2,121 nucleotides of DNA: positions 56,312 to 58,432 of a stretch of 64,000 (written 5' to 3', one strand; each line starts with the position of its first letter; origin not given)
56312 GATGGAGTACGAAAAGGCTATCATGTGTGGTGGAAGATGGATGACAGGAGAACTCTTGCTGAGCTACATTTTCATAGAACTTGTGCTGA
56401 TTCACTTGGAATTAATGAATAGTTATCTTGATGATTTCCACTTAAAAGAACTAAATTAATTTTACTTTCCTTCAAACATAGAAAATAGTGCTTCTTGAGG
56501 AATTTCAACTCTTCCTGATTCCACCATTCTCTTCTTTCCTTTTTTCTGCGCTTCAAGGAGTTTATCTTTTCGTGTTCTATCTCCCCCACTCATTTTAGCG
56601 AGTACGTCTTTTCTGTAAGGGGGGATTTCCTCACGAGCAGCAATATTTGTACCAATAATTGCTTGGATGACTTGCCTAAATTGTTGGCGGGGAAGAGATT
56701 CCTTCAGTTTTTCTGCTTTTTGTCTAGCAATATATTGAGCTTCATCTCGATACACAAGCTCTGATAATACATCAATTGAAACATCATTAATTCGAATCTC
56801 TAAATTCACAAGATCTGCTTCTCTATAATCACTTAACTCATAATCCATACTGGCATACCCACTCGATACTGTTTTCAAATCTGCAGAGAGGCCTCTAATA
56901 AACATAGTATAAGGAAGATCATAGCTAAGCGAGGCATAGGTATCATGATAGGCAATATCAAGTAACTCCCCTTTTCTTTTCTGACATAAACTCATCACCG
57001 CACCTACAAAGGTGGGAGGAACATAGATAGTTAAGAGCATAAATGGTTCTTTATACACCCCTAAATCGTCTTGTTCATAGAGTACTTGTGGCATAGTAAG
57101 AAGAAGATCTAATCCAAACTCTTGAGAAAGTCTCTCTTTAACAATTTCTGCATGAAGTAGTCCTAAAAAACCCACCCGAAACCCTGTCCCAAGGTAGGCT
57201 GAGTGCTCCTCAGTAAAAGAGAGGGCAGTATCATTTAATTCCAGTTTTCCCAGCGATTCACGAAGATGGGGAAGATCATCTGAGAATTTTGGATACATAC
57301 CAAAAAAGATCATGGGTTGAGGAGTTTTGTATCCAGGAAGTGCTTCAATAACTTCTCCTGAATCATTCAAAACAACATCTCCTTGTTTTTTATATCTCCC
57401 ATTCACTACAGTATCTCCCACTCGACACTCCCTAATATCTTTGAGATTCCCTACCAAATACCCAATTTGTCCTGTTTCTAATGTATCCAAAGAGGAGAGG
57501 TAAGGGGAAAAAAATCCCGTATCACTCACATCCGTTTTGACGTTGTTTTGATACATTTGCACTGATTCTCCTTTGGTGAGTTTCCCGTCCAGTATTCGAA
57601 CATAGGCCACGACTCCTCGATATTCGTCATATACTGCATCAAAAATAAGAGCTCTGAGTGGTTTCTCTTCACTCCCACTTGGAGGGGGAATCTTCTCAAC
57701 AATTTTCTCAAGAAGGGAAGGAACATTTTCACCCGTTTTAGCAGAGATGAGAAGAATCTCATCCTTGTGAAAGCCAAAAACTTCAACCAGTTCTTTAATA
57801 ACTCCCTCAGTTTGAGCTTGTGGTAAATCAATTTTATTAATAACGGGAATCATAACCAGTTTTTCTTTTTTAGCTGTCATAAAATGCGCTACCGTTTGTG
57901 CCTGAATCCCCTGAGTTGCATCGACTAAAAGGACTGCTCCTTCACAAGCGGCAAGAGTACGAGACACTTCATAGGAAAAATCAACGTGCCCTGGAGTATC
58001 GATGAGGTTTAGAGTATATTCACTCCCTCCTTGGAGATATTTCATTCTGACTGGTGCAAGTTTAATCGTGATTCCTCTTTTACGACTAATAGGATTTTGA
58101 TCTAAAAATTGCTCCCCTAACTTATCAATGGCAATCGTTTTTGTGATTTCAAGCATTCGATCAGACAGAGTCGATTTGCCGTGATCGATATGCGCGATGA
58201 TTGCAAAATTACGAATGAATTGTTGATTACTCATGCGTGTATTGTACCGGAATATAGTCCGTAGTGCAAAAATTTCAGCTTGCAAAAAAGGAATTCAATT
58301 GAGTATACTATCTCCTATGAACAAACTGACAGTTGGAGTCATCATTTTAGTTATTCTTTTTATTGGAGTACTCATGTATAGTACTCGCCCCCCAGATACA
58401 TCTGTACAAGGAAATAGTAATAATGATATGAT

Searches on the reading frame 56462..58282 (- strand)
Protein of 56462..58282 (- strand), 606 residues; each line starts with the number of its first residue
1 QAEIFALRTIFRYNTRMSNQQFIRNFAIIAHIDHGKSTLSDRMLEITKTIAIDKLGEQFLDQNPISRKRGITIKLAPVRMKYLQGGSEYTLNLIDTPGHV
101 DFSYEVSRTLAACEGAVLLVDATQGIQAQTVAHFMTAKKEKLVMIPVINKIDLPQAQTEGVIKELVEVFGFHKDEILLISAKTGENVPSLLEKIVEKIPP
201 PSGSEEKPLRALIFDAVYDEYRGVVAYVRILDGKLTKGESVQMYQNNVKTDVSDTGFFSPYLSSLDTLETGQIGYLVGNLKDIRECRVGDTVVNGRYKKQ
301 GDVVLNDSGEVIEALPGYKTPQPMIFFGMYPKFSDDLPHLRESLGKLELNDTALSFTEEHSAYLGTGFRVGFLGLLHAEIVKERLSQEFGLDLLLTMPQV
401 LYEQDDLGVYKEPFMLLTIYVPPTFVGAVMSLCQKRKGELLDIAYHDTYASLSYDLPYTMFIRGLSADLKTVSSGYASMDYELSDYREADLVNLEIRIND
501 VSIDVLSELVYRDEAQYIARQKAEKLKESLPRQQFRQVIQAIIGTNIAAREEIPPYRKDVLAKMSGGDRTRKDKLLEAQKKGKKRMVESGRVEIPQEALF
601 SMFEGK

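Call 69: search_protein_families(library=pfam, proteins=[window:56462-58282:-], max_evalue=0.00001)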
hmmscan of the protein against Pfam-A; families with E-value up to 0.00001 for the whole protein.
window:56462-58282:- (606 aa): 5 families
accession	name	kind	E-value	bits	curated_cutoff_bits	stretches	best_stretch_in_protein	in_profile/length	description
PF00009.33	GTP_EFTU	-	6.3e-53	179.6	26.5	1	23-200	3-188/188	Elongation factor Tu GTP binding domain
PF06421.17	LepA_C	-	1.2e-35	122.3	29.7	1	498-603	1-106/107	GTP-binding protein LepA C-terminus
PF00679.30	EFG_C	-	2.3e-18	66.4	27.9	1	411-494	3-86/89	Elongation factor G C-terminus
PF03144.31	GTP_EFTU_D2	-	5.2e-08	33.6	30.3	1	223-292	1-72/73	Elongation factor Tu domain 2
PF22042.2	EF-G_D2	-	2.9e-06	27.7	27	0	208-245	1-38/84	Elongation factor G domain 2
